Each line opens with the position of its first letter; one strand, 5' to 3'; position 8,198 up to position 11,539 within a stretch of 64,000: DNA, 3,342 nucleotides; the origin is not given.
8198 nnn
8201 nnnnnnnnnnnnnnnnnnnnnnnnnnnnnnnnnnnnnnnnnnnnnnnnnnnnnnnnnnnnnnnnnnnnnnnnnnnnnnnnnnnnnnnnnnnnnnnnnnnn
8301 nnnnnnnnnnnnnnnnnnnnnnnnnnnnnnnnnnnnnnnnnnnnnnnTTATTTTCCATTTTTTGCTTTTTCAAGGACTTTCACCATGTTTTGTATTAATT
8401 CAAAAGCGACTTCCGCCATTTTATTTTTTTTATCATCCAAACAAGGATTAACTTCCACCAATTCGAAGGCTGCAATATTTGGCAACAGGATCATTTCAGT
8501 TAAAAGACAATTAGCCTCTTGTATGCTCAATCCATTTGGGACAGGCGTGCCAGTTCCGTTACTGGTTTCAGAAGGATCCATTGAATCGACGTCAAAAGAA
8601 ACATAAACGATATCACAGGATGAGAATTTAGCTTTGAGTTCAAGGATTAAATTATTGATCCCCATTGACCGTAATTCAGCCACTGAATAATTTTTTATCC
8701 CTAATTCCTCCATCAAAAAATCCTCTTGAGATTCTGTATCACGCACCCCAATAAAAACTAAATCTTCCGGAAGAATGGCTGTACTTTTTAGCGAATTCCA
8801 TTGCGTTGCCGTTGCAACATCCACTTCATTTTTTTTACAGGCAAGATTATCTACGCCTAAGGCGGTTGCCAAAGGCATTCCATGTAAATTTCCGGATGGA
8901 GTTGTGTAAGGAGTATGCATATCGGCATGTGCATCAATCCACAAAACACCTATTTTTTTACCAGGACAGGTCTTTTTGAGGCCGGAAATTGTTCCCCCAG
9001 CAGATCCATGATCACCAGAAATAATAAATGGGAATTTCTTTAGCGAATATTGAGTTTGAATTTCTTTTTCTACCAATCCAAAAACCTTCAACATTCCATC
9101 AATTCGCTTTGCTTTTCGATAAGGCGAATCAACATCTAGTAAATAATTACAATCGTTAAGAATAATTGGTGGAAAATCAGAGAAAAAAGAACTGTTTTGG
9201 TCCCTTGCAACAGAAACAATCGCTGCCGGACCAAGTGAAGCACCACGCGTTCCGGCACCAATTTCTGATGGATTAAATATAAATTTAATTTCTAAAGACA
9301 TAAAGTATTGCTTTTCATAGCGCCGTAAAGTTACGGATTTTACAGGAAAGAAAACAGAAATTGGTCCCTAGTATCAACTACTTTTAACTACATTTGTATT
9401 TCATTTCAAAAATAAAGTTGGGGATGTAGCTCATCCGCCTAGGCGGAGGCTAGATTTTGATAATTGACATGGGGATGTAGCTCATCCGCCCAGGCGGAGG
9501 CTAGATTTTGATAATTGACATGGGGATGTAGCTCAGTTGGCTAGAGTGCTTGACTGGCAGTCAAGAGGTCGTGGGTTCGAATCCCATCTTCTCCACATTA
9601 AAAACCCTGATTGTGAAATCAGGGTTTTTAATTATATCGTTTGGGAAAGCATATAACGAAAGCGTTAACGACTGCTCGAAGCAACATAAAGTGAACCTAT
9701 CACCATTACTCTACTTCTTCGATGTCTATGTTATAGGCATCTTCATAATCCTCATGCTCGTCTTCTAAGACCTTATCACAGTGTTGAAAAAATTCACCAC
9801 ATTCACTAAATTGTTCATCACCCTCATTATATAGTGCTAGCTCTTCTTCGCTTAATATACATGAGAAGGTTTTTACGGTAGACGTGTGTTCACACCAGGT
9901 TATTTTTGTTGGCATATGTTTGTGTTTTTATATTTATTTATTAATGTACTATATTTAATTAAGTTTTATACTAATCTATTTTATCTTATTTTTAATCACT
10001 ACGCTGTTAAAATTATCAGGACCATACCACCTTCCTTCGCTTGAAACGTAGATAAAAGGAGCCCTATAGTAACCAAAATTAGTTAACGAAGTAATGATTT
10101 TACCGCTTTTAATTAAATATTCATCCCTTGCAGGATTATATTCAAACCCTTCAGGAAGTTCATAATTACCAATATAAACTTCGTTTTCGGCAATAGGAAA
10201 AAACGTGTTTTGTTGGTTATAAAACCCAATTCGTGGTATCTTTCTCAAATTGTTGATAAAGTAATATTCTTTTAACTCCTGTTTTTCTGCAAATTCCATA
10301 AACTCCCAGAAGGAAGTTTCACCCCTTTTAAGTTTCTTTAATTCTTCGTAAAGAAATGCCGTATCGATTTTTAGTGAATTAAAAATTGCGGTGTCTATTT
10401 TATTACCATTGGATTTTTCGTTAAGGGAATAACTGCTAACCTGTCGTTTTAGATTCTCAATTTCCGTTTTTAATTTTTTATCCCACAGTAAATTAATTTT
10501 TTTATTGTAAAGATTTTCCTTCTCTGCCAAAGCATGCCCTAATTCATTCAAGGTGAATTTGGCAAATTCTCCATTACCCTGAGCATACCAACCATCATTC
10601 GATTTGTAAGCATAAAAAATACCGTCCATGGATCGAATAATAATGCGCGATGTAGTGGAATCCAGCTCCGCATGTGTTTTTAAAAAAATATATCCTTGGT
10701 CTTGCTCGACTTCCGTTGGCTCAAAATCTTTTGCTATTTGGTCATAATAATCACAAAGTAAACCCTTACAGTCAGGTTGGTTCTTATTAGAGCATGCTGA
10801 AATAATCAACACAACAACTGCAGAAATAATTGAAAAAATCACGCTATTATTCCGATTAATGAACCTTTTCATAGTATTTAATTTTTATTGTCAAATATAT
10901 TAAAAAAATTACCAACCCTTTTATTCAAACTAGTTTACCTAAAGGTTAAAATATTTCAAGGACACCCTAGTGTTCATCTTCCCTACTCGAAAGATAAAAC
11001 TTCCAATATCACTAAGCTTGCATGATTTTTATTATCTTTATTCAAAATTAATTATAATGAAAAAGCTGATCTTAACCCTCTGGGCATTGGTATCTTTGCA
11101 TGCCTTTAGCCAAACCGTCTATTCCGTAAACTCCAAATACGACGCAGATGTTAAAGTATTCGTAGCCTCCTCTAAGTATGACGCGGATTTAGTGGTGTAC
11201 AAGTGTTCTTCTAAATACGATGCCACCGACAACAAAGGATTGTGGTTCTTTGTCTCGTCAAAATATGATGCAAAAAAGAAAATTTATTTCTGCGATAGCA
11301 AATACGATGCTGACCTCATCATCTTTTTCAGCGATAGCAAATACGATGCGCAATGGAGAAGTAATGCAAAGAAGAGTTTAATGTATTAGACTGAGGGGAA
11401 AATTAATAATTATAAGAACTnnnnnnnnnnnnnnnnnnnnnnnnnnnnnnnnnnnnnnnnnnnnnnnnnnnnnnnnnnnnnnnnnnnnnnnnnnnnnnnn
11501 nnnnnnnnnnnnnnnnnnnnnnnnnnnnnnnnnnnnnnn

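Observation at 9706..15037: tRNA-flanked block of nine uncharacterised envelope genes between argS/arginase and ftsK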

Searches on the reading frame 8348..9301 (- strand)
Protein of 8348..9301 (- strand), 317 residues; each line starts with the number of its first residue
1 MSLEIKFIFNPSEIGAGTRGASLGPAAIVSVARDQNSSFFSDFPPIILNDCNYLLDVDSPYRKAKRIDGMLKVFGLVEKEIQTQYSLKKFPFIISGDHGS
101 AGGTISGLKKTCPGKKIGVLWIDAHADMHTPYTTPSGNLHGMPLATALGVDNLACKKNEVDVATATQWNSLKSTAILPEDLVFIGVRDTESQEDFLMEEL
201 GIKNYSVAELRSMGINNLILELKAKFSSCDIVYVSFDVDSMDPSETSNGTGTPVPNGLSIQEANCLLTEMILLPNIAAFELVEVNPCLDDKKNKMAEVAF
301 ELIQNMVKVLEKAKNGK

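Call 10: find_related_loci(query=window:8348-9301:-, collection=genome_contigs, flank=10000)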
Query window:8348-9301:- (317 aa) in genome_contigs; peptide patterns used: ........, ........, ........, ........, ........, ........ (x = any residue, [..] = any of these).
600 stretches matched a pattern (row limit reached: there are more); 583 encode a relative of the query (tblastn E <= 1e-3); the best 80 are kept; 80 distinct loci.
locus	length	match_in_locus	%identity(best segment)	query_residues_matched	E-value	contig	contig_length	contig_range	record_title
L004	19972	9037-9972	75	1-312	3e-163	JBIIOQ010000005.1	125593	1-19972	MAG: Crocinitomicaceae bacterium isolate ME2002-11-07_3300042865_group1_bin120 Rohwer_bin724_scaffold_57_c1, whole genom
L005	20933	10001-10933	60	1-311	5e-128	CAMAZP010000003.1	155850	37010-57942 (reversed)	MAG: Chitinophaga pinensis isolate MiE-22jul19-72 genome assembly, contig: MiE-22jul19-C45, whole genome shotgun sequenc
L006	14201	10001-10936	58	1-312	2e-126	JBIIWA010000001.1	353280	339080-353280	MAG: Crocinitomicaceae bacterium isolate ME2005-02-11D0_3300042485_group2_bin95 Rohwer_bin730_scaffold_4_c1, whole genom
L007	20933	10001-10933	58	1-311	6e-122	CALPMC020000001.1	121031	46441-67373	MAG: Chitinophaga pinensis isolate HRS-ES8-bin-107 genome assembly, contig: HRS-ES8-C6, whole genome shotgun sequence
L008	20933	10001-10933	58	1-311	6e-121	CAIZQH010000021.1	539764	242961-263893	MAG: uncultured Flavobacteriales bacterium isolate Loc090402-7m_bin-1047 genome assembly, contig: bin-1047:21/29, whole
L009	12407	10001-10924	58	1-308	1e-119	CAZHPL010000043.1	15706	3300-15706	MAG TPA_asm: uncultured Lishizhenia sp. isolate SRP278252_co3_387 genome assembly, contig: NODE_6817_length_15706_cov_4.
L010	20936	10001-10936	58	1-312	2e-117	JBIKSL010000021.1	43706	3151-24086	MAG: Crocinitomicaceae bacterium isolate ME2015-06-29_3300044732_group6_bin229 Rohwer_bin767_scaffold_493_c1, whole geno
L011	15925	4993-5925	56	1-312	7e-117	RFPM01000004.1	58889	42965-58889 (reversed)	MAG: Flavobacteriales bacterium isolate WB4_2_1014 contig_100_3, whole genome shotgun sequence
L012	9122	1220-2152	56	1-312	3e-116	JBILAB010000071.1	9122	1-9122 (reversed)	MAG: Crocinitomicaceae bacterium isolate ME2016-05-06_3300042878_group7_bin204 Rohwer_bin773_scaffold_6602_c1, whole gen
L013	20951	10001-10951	56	1-312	2e-116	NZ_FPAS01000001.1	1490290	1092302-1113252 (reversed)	Lishizhenia tianjinensis strain CGMCC 1.7005, whole genome shotgun sequence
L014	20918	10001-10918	56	1-306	2e-116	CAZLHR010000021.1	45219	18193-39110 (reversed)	MAG TPA_asm: uncultured Lishizhenia sp. isolate SRP193358_co1_123 genome assembly, contig: NODE_1498_length_45219_cov_6.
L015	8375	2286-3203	56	1-306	5e-116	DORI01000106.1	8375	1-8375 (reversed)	MAG TPA_asm: Crocinitomicaceae bacterium isolate UBA8924 contig_18608, whole genome shotgun sequence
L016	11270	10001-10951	55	1-312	9e-114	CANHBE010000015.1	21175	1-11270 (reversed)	MAG: Flavobacteriaceae bacterium isolate RE-15aug16-5 genome assembly, contig: RE-15aug16-C3030, whole genome shotgun se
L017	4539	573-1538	54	1-317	3e-114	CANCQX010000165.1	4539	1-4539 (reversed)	MAG: Flavobacteriales bacterium isolate JR-MC-I-240519-72 genome assembly, contig: JR-MC-I-240519-C28676, whole genome s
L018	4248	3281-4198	57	1-306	3e-114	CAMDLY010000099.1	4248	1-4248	MAG: Lishizhenia tianjinensis isolate MoE-02may19-163 genome assembly, contig: MoE-02may19-C56843, whole genome shotgun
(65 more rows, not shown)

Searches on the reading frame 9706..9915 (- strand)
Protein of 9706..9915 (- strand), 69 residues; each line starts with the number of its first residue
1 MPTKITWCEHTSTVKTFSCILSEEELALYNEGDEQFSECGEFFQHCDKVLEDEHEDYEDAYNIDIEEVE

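Call 5: search_protein_families(library=pfam, max_evalue=0.1, proteins=[window:9706-9915:-])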
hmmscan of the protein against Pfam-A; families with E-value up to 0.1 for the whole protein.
window:9706-9915:- (69 aa): 0 families

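Call 6: search_protein_families(library=ncbifam, max_evalue=0.1, proteins=[window:9706-9915:-])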
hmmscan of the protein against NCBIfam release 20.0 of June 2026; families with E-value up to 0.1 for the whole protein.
window:9706-9915:- (69 aa): 0 families

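Call 31: search_protein_families(library=phrogs, max_evalue=0.01, proteins=[window:9706-9915:-])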
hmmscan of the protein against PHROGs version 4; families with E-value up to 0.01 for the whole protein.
window:9706-9915:- (69 aa): 0 families

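Call 32: search_protein_families(library=padloc, max_evalue=0.01, proteins=[window:9706-9915:-])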
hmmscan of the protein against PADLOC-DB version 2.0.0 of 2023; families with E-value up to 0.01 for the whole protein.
window:9706-9915:- (69 aa): 0 families

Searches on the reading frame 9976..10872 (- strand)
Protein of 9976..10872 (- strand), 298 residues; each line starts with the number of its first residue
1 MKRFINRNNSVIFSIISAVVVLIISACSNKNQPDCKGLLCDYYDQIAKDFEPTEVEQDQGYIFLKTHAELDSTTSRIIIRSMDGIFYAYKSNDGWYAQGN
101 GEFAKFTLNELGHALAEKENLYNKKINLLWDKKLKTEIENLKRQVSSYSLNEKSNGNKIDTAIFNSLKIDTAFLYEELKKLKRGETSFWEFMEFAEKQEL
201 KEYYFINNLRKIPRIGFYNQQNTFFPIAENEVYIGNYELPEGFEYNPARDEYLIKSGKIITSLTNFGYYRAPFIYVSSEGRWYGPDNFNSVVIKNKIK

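Call 5: search_protein_families(library=pfam, max_evalue=0.1, proteins=[window:9976-10872:-])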
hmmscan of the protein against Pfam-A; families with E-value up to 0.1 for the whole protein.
window:9976-10872:- (298 aa): 0 families

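Call 6: search_protein_families(library=ncbifam, max_evalue=0.1, proteins=[window:9976-10872:-])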
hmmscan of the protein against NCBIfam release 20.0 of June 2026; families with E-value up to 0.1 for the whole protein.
window:9976-10872:- (298 aa): 0 families

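Call 31: search_protein_families(library=phrogs, max_evalue=0.01, proteins=[window:9976-10872:-])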
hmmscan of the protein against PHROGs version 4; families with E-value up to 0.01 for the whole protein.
window:9976-10872:- (298 aa): 1 family
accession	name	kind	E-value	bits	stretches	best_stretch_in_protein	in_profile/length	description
phrog_4257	-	unknown function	0.0012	20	1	132-194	42-105/138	-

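Call 32: search_protein_families(library=padloc, max_evalue=0.01, proteins=[window:9976-10872:-])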
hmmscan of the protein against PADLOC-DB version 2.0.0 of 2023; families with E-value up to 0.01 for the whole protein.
window:9976-10872:- (298 aa): 0 families

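Call 34: find_homologous_proteins(query=window:9976-10872:-, max_evalue=0.001)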
Query window:9976-10872:- (298 aa): 10 proteins with E <= 0.001 among 876 candidates.
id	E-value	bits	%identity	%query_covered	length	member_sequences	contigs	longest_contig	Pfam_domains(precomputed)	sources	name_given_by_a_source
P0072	4.3e-184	629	95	100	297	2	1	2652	-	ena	-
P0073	2.5e-174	597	91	100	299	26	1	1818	-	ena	-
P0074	3.0e-172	590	90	100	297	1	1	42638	-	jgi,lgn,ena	jgi:hypothetical protein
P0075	9.6e-167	572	88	100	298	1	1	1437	-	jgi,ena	jgi:hypothetical protein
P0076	1.2e-162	558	87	100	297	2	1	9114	-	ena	-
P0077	6.7e-162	556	86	100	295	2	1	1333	-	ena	-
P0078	1.8e-115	403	92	68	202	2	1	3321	-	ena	-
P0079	2.7e-114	400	88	73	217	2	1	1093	-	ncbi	-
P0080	2.8e-59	219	43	95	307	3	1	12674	-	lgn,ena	-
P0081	8.0e-46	175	40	95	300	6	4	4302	-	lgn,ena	-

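Call 37: find_encoding_contigs(protein=P0080, flank=8000, max_places=2)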
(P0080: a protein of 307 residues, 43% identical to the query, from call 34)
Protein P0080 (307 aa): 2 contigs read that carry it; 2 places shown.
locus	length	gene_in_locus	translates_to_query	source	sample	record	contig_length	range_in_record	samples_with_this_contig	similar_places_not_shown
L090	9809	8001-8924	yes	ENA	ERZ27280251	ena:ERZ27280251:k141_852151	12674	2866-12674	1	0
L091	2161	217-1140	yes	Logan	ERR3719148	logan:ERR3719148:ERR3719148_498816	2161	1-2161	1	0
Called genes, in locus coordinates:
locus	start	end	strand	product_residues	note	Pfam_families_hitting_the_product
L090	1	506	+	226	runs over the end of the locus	PF02342:TerD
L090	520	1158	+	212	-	PF00092:VWA, PF13519:VWA_2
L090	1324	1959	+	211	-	PF00092:VWA, PF13519:VWA_2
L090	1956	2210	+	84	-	-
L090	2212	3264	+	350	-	PF00092:VWA, PF13519:VWA_2 (weak), PF15616:TerY_C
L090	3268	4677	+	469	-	PF13672:PP2C_2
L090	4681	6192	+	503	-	PF00069:Pkinase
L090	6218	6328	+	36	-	-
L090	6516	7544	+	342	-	PF13367:PrsW-protease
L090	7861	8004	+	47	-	-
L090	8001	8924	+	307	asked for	-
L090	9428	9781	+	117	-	-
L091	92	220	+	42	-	-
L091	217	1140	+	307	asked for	-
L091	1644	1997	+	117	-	-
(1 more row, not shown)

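Call 82: find_encoding_contigs(protein=P0074, flank=8000, max_places=2)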
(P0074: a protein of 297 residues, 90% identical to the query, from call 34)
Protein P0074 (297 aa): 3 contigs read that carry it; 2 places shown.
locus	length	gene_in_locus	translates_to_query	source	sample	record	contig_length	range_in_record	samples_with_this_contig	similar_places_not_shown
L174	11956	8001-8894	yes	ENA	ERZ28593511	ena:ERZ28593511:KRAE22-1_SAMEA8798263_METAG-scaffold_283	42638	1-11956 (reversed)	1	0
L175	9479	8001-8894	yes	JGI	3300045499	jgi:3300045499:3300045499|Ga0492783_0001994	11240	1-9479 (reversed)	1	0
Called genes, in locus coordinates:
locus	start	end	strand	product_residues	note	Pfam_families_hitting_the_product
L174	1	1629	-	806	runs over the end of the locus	PF00246:Peptidase_M14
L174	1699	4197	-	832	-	PF13491:FtsK_4TM, PF17854:FtsK_alpha, PF01580:FtsK_SpoIIIE, PF09397:FtsK_gamma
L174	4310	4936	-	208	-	-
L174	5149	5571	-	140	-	-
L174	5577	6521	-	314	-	-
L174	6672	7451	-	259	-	-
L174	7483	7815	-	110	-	-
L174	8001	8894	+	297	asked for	-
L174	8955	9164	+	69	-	-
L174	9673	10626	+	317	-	PF00491:Arginase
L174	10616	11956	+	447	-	?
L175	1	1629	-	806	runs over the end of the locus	PF00246:Peptidase_M14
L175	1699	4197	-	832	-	PF13491:FtsK_4TM, PF17854:FtsK_alpha, PF01580:FtsK_SpoIIIE, PF09397:FtsK_gamma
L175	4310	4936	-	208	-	-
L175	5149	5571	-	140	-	-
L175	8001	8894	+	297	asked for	-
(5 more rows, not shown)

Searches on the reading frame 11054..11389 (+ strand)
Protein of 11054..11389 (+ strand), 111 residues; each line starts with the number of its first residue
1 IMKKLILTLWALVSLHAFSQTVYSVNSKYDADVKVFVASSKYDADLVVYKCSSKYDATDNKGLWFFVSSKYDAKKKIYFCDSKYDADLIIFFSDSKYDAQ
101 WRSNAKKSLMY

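Call 5: search_protein_families(library=pfam, max_evalue=0.1, proteins=[window:11054-11389:+])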
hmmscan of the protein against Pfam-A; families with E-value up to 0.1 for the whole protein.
window:11054-11389:+ (111 aa): 2 families
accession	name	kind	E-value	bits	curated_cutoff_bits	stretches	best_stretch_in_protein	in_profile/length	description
PF19647.4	DUF6150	-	1.3e-39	134.6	27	1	14-109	3-97/98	Family of unknown function (DUF6150)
PF18663.7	Pallilysin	-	0.037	14.5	25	1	61-98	20-54/118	Pallilysin beta barrel domain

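Call 6: search_protein_families(library=ncbifam, max_evalue=0.1, proteins=[window:11054-11389:+])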
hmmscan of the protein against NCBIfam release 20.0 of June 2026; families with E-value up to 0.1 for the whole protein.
window:11054-11389:+ (111 aa): 2 families
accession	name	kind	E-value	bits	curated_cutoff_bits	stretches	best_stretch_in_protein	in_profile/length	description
TIGR01006.1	polys_exp_MPA1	subfamily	0.015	14.7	296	0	3-44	21-62/226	CspC family polysaccharide chain length determinant protein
NF052419.1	LA7_P22_fam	equivalog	0.073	13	280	0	61-99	87-125/201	LA7/P22 family lipoprotein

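Call 31: search_protein_families(library=phrogs, max_evalue=0.01, proteins=[window:11054-11389:+])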
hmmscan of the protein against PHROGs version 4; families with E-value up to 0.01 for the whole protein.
window:11054-11389:+ (111 aa): 0 families

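Call 32: search_protein_families(library=padloc, max_evalue=0.01, proteins=[window:11054-11389:+])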
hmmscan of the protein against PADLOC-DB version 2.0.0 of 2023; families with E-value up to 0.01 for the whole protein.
window:11054-11389:+ (111 aa): 0 families

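Call 66: search_solved_structures(query=window:11054-11389:+, max_evalue=1)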
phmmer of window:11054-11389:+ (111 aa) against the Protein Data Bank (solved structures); distinct sequences matched with E-value up to 1: 9.
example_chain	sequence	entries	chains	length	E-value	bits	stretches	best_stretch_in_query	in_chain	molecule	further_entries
1fnl_A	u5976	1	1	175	0.23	14.9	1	42-83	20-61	LOW AFFINITY IMMUNOGLOBULIN GAMMA FC REGION RECEPTOR III-B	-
1e4j_A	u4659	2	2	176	0.24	14.9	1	42-83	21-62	LOW AFFINITY IMMUNOGLOBULIN GAMMA FC RECEPTOR III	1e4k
1t83_C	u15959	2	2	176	0.24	14.9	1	42-83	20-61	Low affinity immunoglobulin gamma Fc region receptor III-B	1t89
9x35_A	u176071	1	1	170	0.31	14.5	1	43-83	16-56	Fc gama recepror IIIa 158F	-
5mn2_A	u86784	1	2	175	0.32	14.5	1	43-83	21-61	Low affinity immunoglobulin gamma Fc region receptor III-A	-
5ml9_A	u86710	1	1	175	0.33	14.5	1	43-83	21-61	Low affinity immunoglobulin gamma Fc region receptor III-A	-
6o8d_C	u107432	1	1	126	0.67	13.5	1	15-81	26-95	T-cell-specific surface glycoprotein CD28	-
8s6z_C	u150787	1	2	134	0.76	13.3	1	15-81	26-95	T-cell-specific surface glycoprotein CD28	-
1yjd_C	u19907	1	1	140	0.85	13.1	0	15-81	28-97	T-cell-specific surface glycoprotein CD28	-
